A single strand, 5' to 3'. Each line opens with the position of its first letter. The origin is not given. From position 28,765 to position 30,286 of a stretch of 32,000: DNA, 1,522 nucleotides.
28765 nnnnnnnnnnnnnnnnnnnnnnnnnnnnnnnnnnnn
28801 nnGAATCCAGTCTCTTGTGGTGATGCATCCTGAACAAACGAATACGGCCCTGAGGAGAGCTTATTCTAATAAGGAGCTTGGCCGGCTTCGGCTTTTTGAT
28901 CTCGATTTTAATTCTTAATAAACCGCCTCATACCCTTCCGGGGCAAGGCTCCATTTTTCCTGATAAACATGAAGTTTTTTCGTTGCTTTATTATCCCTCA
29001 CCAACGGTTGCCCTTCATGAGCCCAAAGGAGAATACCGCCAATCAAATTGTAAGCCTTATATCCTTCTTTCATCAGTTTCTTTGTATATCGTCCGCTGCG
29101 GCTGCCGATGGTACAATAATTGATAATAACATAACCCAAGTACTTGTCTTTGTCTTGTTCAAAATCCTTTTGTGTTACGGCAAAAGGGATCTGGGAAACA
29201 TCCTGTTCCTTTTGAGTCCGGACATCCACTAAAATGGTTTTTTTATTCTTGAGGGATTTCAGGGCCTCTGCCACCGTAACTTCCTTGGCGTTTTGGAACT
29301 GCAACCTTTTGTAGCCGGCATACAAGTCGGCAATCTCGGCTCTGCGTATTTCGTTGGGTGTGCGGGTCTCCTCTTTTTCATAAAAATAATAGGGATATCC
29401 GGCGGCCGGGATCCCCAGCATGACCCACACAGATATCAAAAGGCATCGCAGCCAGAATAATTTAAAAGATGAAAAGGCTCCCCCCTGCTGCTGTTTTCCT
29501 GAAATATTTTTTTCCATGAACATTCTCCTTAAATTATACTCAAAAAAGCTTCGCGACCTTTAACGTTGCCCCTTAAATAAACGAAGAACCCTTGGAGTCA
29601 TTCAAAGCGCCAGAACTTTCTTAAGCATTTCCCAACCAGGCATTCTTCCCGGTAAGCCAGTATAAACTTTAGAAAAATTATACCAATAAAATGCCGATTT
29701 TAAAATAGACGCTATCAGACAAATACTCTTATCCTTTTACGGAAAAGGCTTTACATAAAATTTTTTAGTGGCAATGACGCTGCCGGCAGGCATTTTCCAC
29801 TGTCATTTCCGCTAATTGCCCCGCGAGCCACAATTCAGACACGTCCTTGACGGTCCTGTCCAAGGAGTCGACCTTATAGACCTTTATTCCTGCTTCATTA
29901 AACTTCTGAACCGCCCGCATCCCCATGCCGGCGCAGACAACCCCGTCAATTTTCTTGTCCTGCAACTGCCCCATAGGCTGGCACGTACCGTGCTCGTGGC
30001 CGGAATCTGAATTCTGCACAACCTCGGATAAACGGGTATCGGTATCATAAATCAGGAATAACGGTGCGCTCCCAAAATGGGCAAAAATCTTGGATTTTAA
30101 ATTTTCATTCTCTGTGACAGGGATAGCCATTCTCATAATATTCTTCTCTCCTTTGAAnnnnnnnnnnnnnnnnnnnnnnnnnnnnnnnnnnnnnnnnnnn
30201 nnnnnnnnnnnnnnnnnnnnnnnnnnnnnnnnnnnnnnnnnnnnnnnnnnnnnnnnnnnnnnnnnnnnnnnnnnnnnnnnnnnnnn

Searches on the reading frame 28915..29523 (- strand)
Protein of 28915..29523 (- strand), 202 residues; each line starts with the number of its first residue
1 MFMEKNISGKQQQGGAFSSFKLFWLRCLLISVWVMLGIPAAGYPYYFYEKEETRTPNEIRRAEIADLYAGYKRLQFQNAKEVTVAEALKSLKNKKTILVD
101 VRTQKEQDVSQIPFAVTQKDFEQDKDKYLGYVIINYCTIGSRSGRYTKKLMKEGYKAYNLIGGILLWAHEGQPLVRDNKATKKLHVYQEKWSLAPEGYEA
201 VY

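Call 72: search_protein_families(library=pfam, proteins=[window:28915-29523:-], max_evalue=0.001)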
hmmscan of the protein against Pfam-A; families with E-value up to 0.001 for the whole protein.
window:28915-29523:- (202 aa): 1 family
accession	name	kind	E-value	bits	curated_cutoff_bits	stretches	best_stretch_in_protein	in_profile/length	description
PF00581.25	Rhodanese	-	8.4e-09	36.2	22.2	1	84-169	2-101/102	Rhodanese-like domain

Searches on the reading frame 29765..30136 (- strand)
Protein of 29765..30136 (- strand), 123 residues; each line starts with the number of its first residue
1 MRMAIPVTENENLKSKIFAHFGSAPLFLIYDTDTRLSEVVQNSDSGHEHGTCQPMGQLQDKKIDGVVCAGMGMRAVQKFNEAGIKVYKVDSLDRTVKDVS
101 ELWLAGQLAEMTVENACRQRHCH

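Call 72: search_protein_families(library=pfam, proteins=[window:29765-30136:-], max_evalue=0.001)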
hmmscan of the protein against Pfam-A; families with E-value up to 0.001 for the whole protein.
window:29765-30136:- (123 aa): 1 family
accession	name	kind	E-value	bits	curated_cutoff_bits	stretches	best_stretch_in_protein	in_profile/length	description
PF02579.22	Nitro_FeMo-Co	-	4e-20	72.4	26.3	1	14-103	2-92/94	Dinitrogenase iron-molybdenum cofactor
